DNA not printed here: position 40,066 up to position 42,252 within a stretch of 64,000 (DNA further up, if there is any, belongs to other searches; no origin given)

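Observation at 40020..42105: HipA-family kinase fused to a ~215-aa N-terminal module (AbiEi-antitoxin-like?) with no HipB/Xre partner gene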

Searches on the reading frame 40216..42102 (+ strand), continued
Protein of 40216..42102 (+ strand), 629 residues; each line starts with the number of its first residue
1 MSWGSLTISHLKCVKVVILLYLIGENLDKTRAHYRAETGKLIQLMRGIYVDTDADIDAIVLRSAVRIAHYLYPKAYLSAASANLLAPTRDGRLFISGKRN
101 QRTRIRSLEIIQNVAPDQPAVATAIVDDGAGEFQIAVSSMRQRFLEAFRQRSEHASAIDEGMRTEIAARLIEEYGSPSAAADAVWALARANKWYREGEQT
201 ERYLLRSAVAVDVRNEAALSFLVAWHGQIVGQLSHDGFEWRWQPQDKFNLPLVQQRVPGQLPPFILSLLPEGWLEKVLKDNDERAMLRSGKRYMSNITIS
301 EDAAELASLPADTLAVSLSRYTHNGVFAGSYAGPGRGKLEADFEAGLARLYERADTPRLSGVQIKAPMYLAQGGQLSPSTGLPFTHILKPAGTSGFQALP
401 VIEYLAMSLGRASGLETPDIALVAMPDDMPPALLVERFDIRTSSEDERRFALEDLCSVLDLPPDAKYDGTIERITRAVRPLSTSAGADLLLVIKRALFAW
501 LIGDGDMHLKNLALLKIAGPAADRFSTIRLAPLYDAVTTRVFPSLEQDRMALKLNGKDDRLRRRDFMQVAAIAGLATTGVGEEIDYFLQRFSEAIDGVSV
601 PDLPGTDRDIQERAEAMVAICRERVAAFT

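Call 41: find_related_loci(query=A1, collection=genome_contigs, flank=6000)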
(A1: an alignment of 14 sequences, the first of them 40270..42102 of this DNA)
Query A1 (611 aa) in genome_contigs; peptide patterns used: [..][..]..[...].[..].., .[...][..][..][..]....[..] (x = any residue, [..] = any of these).
600 stretches matched a pattern (row limit reached: there are more); 579 encode a relative of the query (tblastn E <= 1e-3); the best 80 are kept; 80 distinct loci.
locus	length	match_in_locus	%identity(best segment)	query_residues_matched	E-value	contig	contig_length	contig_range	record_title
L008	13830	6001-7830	69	1-610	0e+0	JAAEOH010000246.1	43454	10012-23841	MAG: Hyphomicrobiales bacterium isolate Cca_2 CcaG_CONTIG1839575, whole genome shotgun sequence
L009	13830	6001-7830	68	1-610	0e+0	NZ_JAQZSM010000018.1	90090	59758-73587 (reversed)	Roseinatronobacter alkalisoli strain HJB301 Scaffold18, whole genome shotgun sequence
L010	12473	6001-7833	68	1-611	0e+0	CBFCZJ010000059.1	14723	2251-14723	MAG TPA_asm: uncultured Desulfobacterales bacterium isolate SRR6194934_metabat2_34 genome assembly, contig: ERZ781394.13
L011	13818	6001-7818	65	2-607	0e+0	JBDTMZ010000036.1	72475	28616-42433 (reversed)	MAG: Candidatus Solibacter sp. isolate cluster3_bin.138 NODE_736_length_72475_cov_15.159100, whole genome shotgun sequen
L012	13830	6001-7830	64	1-610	0e+0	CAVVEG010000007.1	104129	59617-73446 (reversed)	MAG: uncultured Alphaproteobacteria bacterium isolate MFD01872.bin.2.219 genome assembly, contig: contig_145398, whole g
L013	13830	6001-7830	64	1-610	0e+0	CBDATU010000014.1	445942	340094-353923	MAG: uncultured Rhodobacter sp. isolate 43686f86-583c-494a-8daa-9842116a73c5 genome assembly, contig: contig_14, whole g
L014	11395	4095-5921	63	2-610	0e+0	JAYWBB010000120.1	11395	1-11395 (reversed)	MAG: Nevskia sp. isolate GL93_UP_concoct_124 GL93_UP_concoct_124_119, whole genome shotgun sequence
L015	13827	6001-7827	66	2-610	0e+0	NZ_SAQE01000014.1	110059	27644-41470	MAG: Mesorhizobium sp. isolate N.Ca.IN.012.14.1 NODE_14_length_110059_cov_15.343042, whole genome shotgun sequence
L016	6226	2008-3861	63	1-610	0e+0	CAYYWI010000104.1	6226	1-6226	MAG TPA_asm: uncultured Dehalococcoidia bacterium isolate SRP263991_co7_909 genome assembly, contig: NODE_28197_length_6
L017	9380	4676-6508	62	2-610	0e+0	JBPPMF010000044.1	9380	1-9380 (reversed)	MAG: Thiobacillus sp. isolate BIOS2019_out_114 k131_1677447, whole genome shotgun sequence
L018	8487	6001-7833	62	2-610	0e+0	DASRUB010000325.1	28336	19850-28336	MAG TPA_asm: Rhodanobacter sp. isolate SMAG_U7739 k141_181099, whole genome shotgun sequence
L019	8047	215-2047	62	2-610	0e+0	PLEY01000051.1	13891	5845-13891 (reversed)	MAG: Burkholderiales bacterium isolate bog_994 73.20110800_S3S.32_contig_37154, whole genome shotgun sequence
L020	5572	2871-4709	63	2-611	0e+0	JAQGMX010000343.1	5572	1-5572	MAG: Variovorax sp. isolate RYN_572 scaffold_4003207, whole genome shotgun sequence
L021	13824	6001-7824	63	2-611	0e+0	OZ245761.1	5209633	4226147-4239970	MAG: Micropepsaceae bacterium isolate e7f57dc3-0177-448b-864b-a3f88f5d25ea genome assembly, chromosome: 1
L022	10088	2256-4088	62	2-610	0e+0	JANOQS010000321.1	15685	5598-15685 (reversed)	MAG: Methylibium sp. isolate VAR_4_metabat_282 VAR_4_k141_1400825, whole genome shotgun sequence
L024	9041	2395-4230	64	2-610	0e+0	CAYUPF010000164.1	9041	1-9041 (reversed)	MAG TPA_asm: uncultured Rubrivivax sp. isolate SRP344714_co2_327 genome assembly, contig: NODE_20398_length_9041_cov_86.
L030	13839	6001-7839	61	2-610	0e+0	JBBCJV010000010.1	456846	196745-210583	MAG: Burkholderiaceae bacterium isolate MAG_CPA_46 P10A_000000028545, whole genome shotgun sequence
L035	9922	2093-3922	58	2-610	0e+0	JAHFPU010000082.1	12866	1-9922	MAG: Sphingobium sp. isolate nzgw534 NODE_6578_length_12867_cov_6.125686, whole genome shotgun sequence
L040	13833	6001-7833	57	1-610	0e+0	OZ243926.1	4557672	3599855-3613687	MAG: Rhodospirillales bacterium isolate f3036996-ea91-419f-bf8b-46094c79dfb2 genome assembly, chromosome: 1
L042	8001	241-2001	59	2-587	0e+0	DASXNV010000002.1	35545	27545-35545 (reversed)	MAG TPA_asm: Caulobacteraceae bacterium isolate SMAG_U5363 k141_6013590, whole genome shotgun sequence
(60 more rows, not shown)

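Call 62: search_protein_families(library=pfam, proteins=[L024:4380-6020:+, L030:7990-9624:+, L035:222-1532:+, L040:4319-5587:+, L042:2206-3213:+], max_evalue=0.001)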
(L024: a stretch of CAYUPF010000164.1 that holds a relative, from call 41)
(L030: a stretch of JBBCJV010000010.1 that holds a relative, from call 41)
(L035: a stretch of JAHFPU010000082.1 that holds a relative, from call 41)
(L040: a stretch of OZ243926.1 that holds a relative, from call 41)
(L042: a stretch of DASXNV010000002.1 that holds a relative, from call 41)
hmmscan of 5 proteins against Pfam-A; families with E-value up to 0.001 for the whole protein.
L024:4380-6020:+ (547 aa): 5 families
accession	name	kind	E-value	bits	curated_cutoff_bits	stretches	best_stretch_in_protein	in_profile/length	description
PF00009.33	GTP_EFTU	-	5.5e-54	183.1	26.5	1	12-277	1-187/188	Elongation factor Tu GTP binding domain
PF16658.11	RF3_C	-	4e-40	137.1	40.1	1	387-521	1-131/132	Class II release factor RF3, C-terminal domain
PF22042.2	EF-G_D2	-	3.1e-23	82.1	27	1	296-381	2-83/84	Elongation factor G domain 2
PF03144.31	GTP_EFTU_D2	-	1.1e-07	32.6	30.3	1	314-379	2-72/73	Elongation factor Tu domain 2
PF01926.29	MMR_HSR1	-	1.8e-07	31.7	21.9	1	17-144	2-113/113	50S ribosome-binding GTPase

L030:7990-9624:+ (545 aa): 5 families
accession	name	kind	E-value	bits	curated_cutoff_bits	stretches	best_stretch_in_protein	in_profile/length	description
PF00009.33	GTP_EFTU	-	2e-52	178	26.5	1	12-276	2-187/188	Elongation factor Tu GTP binding domain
PF16658.11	RF3_C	-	1.6e-40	138.4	40.1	1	386-520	1-131/132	Class II release factor RF3, C-terminal domain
PF22042.2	EF-G_D2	-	4.9e-24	84.7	27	1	294-380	1-83/84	Elongation factor G domain 2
PF03144.31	GTP_EFTU_D2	-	6.7e-08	33.3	30.3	1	313-379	2-73/73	Elongation factor Tu domain 2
PF01926.29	MMR_HSR1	-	1.7e-07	31.7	21.9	1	16-143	2-113/113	50S ribosome-binding GTPase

L035:222-1532:+ (437 aa): 3 families
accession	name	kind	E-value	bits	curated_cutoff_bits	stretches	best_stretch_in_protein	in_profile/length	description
PF00589.27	Phage_integrase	-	6.9e-22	78.5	27.1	1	223-396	3-171/172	Phage integrase family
PF13356.12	Arm-DNA-bind_3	-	1e-18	67.6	27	1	21-107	1-82/83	Arm DNA-binding domain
PF22022.2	Phage_int_M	-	1.3e-10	41.8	27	1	119-208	2-93/96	Phage integrase central domain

L040:4319-5587:+ (423 aa): 2 families
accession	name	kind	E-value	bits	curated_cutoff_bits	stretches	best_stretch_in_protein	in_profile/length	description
PF13356.12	Arm-DNA-bind_3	-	1.9e-16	60.4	27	1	17-108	1-82/83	Arm DNA-binding domain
PF00589.27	Phage_integrase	-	1.3e-15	58.1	27.1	1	245-378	26-158/172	Phage integrase family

L042:2206-3213:+ (336 aa): 2 families
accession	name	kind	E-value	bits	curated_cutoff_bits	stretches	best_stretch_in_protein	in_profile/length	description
PF00486.34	Trans_reg_C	-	1e-24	86.8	26.2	1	257-331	1-76/77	Transcriptional regulatory protein, C terminal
PF00072.30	Response_reg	-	1.7e-20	73.7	30.2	1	114-223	1-110/111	Response regulator receiver domain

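Call 68: predict_structure(alignment_id=A1)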
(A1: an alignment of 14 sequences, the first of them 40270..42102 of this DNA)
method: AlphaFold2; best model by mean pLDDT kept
length: 611 residues; sequences in the alignment: 14
mean_pLDDT: 87.6   pTM: 0.69
mean pLDDT of the five models: 87.6, 86.3, 81.9, 74.3, 70.6
residues with pLDDT >= 90: 324; 70-90: 246; 50-70: 30; < 50: 11
segments of 3 or more residues with pLDDT < 50: 191-198, 319-321
pLDDT, mean of each block of 10 residues (from residue 1): 89 87 90 91 94 94 92 93 92 91 92 91 91 71 89 88 84 80 79 47 90 83 83 65 83 81 81 87 88 92 96 73 67 86 83 95 94 84 96 97 91 94 90 89 81 93 95 97 92 92 89 94 79 90 92 92 95 93 89 94 92 78
secondary structure, 60 per line:
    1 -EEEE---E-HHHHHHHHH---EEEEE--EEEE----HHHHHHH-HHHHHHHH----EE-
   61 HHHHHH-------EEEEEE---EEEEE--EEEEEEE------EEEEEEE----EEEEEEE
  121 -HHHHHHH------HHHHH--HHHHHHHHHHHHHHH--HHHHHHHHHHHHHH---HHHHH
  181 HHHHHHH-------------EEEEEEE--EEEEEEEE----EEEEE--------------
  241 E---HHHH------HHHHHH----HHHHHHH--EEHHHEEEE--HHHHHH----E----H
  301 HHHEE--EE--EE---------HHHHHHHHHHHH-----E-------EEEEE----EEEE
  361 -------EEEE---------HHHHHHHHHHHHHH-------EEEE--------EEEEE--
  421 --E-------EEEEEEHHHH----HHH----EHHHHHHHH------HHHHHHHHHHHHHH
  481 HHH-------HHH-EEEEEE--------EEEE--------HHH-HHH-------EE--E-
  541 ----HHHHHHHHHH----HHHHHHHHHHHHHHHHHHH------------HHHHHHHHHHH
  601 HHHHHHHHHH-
elements in order: E2-5 H11-19 E23-27 E30-33 H38-44 H46-53 H61-66 E74-79 E83-87 E90-96 E103-109 E114-120 H122-128 H135-139 H142-156 H159-172 H176-187 E201-207 E210-217 E222-226 H245-248 H255-260 H265-271 E279-282 H285-290 H300-303 H323-334 E348-352 E357-360 E368-371 H381-394 E402-405 E414-418 E431-436 H437-440 H453-460 H467-483 E495-500 E509-512 H545-554 H559-577 H590-610

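Call 72: fold_search(model_id=the predicted structure, library=pdb)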
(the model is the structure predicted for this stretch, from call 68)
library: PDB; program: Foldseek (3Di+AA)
matches with E <= 10: 400; with E <= 0.001: 38
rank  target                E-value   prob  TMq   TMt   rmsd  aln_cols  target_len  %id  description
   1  3tpt_A                5.5e-18  1.00  0.50  0.70   5.4       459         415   20  Structure of HipA(D309Q) bound to ADP (released 2012-10-03)
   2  3dnt_A                1.2e-17  1.00  0.51  0.72   5.4       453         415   22  structures of MDT proteins (released 2009-01-27)
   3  3dnv_A                1.2e-17  1.00  0.50  0.71   6.2       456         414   21  MDT Protein (released 2009-01-27)
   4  3dnt_B                2.8e-17  1.00  0.51  0.72   5.4       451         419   22  structures of MDT proteins (released 2009-01-27)
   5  3dnu                  2.8e-17  1.00  0.51  0.73   5.2       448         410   20  structure of MDT protein (released 2009-01-27)
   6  2wiu_A                3.5e-17  1.00  0.50  0.68   5.3       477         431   20  Mercury-modified bacterial persistence regulator hipBA (released 2009-07-28)
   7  8ezs_B                4.2e-17  1.00  0.37  0.80   3.1       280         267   25  Crystal structure of the HipS(Lp)-HipT(Lp) complex from Legionella pneumophila, Sel-met protein (released 2023-09-27)
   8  3tpe                  4.4e-17  1.00  0.49  0.69   6.8       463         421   20  The phipa p3121 structure (released 2012-10-03)
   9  7vkb_A                6.5e-17  1.00  0.37  0.82   3.2       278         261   24  Crystal structure of the a bacterial kinase complex (released 2022-06-29)
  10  3fbr_A                9.5e-17  1.00  0.50  0.69   7.9       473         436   21  structure of HipA-amppnp-peptide (released 2009-02-10)
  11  3tpt_B                9.5e-17  1.00  0.50  0.70   6.3       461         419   22  Structure of HipA(D309Q) bound to ADP (released 2012-10-03)
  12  7vkc                  1.5e-16  1.00  0.40  0.73   3.8       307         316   25  Crystal structure of a bacterial Ser/Thr kinase (released 2022-06-29)
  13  3tpd                  1.7e-16  1.00  0.48  0.71   5.1       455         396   20  Structure of pHipA, monoclinic form (released 2012-10-03)
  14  8ezr_B                2.7e-16  1.00  0.37  0.79   3.1       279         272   24  Crystal structure of the HipS(Lp)-HipT(Lp) complex from Legionella pneumophila, native protein (released 2023-09-27)
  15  4pu5                  2.9e-16  1.00  0.52  0.70   5.3       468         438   18  Shewanella oneidensis Toxin Antitoxin System Toxin Protein HipA Bound with AMPPNP and Mg (released 2014-08-06)
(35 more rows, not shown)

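Call 77: search_dna_similar(query=window:40270-42102:+, collection=plasmids, mode=protein, max_rows=40, max_evalue=1e-20)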
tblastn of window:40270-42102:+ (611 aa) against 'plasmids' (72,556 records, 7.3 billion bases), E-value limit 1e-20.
Records with a match: 85; places in all: 87; records where one place covers at least 80% of the query: 70.
Best place of each record, by identity: 90-95% 1; 80-90% 44; 60-80% 18; <60% 22.
By first word of the organism name: Pseudosulfitobacter 45; Rhizobium 10; Mesorhizobium 3; Agrobacterium 3; Acidiphilium 2; Acidovorax 2; Hoeflea 1; Qingshengfaniella 1; Nitrobacter 1; Aminobacter 1; and 16 more.
By predicted mobility (MOB-suite, as given by PLSDB): non-mobilizable 66; conjugative 11; mobilizable 8.
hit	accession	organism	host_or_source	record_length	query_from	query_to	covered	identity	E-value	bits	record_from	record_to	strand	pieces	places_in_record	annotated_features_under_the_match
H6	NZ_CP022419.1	Pseudosulfitobacter pseudonitzschiae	Skeletonema marinoi strain RO5AC,Cell ...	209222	1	611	100%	91.8%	0e+0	1096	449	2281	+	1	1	HipA domain-containing protein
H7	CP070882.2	Pseudosulfitobacter pseudonitzschiae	Skeletonema costatum,The surface ...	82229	1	611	100%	81.7%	0e+0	972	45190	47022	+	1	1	HipA domain-containing protein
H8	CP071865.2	Pseudosulfitobacter pseudonitzschiae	Skeletonema costatum,The surface ...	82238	1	611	100%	81.7%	0e+0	972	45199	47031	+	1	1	HipA domain-containing protein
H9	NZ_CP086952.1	Pseudosulfitobacter pseudonitzschiae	Skeletonema costatum,The surface ...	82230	1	611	100%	81.7%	0e+0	972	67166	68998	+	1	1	HipA domain-containing protein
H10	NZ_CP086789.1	Pseudosulfitobacter pseudonitzschiae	Thalassiosira tenera,The surface ...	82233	1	611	100%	81.7%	0e+0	972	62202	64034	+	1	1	HipA domain-containing protein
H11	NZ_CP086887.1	Pseudosulfitobacter pseudonitzschiae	Skeletonema costatum,The surface ...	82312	1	611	100%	81.7%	0e+0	972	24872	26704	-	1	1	HipA domain-containing protein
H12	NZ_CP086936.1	Pseudosulfitobacter pseudonitzschiae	Skeletonema costatum,The surface ...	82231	1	611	100%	81.7%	0e+0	972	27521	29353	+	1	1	HipA domain-containing protein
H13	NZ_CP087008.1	Pseudosulfitobacter pseudonitzschiae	Skeletonema costatum,The surface ...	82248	1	611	100%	81.7%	0e+0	972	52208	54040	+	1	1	HipA domain-containing protein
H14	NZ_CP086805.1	Pseudosulfitobacter pseudonitzschiae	Thalassiosira tenera,The surface ...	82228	1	611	100%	81.7%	0e+0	972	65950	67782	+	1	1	HipA domain-containing protein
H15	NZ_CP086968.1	Pseudosulfitobacter pseudonitzschiae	Skeletonema costatum,The surface ...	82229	1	611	100%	81.7%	0e+0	972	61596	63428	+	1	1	HipA domain-containing protein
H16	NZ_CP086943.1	Pseudosulfitobacter pseudonitzschiae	Skeletonema costatum,The surface ...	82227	1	611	100%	81.7%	0e+0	972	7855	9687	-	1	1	HipA domain-containing protein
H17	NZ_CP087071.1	Pseudosulfitobacter pseudonitzschiae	Mediolabrus comicus,The surface ...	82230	1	611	100%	81.7%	0e+0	972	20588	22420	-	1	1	HipA domain-containing protein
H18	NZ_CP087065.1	Pseudosulfitobacter pseudonitzschiae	Mediolabrus comicus,The surface ...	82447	1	611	100%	81.7%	0e+0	972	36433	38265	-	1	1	HipA domain-containing protein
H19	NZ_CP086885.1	Pseudosulfitobacter pseudonitzschiae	Skeletonema costatum,The surface ...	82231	1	611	100%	81.7%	0e+0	972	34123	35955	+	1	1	HipA domain-containing protein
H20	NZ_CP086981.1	Pseudosulfitobacter pseudonitzschiae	Skeletonema costatum,The surface ...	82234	1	611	100%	81.7%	0e+0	972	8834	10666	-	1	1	HipA domain-containing protein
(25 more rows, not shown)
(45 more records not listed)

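Call 78: search_dna_similar(query=window:40270-42102:+, collection=phages, mode=protein, max_rows=10, max_evalue=0.00001)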
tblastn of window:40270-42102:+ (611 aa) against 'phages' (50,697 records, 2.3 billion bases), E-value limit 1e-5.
Records with a match: 1; places in all: 1; records where one place covers at least 80% of the query: 0.
Best place of each record, by identity: <60% 1.
By first word of the organism name: Bacteriophage 1.
By host as written in the record: - 1.
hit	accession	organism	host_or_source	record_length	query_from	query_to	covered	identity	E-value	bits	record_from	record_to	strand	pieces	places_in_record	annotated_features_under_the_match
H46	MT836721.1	Bacteriophage sp.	human fecal samples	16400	341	578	39%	27.0%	3e-6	57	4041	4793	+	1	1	record has no annotation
